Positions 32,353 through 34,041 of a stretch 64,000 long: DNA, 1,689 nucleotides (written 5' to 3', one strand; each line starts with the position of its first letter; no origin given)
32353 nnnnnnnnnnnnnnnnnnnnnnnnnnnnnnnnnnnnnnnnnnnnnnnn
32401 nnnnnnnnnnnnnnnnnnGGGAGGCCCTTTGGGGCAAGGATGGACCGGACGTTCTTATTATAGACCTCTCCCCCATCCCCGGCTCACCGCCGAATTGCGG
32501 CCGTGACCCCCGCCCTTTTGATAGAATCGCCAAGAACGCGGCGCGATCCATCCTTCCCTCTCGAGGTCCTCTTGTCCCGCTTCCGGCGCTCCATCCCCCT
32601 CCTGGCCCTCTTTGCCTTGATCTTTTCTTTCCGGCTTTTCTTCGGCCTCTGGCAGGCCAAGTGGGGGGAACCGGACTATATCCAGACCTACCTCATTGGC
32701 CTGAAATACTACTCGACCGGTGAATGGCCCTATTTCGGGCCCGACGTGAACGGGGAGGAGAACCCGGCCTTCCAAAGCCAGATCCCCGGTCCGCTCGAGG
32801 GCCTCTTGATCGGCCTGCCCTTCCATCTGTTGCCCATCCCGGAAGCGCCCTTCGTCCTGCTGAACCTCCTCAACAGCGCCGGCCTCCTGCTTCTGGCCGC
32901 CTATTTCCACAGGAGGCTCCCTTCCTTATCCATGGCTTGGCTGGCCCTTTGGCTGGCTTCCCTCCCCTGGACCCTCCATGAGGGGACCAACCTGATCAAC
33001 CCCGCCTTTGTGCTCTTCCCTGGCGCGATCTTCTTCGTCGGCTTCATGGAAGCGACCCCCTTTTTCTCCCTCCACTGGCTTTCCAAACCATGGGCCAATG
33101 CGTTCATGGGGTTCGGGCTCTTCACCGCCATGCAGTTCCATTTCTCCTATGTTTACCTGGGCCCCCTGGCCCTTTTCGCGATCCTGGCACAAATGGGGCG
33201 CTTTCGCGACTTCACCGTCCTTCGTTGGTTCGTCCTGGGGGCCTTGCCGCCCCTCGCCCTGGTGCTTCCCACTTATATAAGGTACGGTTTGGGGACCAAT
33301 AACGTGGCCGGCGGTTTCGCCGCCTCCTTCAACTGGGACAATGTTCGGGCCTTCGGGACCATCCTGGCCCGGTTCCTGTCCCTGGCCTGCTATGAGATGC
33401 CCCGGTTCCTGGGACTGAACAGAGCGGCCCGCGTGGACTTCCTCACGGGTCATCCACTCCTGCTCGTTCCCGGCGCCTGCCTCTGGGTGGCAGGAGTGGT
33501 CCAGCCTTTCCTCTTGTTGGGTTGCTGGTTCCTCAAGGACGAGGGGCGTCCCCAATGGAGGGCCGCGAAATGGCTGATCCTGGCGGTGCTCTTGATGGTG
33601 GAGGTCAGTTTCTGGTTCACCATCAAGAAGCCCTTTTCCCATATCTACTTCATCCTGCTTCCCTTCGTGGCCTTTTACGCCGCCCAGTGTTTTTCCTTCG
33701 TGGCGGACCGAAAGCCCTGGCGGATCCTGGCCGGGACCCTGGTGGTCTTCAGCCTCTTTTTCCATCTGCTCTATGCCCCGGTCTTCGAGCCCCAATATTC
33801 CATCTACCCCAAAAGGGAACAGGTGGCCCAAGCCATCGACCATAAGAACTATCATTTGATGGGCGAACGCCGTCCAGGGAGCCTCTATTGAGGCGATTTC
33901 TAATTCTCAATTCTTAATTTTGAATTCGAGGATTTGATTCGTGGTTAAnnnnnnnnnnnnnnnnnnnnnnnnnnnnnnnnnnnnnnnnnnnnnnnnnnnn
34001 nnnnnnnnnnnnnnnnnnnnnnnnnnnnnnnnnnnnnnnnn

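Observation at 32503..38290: Tandem triplication of an uncharacterised 12-TM membrane protein family (invariant C-terminal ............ tail), followed by a secreted GH44: candidate novel envelope glycan-processing or glycosylation module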

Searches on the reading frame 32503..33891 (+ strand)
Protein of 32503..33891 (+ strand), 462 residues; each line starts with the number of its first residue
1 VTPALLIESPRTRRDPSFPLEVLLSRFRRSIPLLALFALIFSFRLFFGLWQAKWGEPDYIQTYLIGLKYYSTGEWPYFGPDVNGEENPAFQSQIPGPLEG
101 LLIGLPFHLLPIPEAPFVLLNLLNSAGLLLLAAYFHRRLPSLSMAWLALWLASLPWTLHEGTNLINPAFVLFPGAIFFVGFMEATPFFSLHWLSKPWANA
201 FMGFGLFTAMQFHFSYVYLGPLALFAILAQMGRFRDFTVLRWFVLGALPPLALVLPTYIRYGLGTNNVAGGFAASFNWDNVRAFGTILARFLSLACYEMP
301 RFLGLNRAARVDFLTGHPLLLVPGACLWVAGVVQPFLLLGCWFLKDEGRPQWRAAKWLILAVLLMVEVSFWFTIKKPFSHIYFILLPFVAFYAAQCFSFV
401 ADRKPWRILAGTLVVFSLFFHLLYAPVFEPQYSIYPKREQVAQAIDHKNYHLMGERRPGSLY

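Call 3: search_protein_families(library=pfam, proteins=[window:32503-33891:+], max_evalue=1)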
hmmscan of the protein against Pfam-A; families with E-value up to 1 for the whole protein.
window:32503-33891:+ (462 aa): 0 families

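Call 4: search_protein_families(library=ncbifam, proteins=[window:32503-33891:+], max_evalue=1)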
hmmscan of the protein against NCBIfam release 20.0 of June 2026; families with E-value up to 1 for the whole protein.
window:32503-33891:+ (462 aa): 0 families

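Call 7: search_solved_structures(query=A1, max_evalue=10)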
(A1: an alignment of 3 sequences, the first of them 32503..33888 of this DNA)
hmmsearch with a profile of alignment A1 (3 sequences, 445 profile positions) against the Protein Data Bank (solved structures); distinct sequences matched with E-value up to 10: 0.
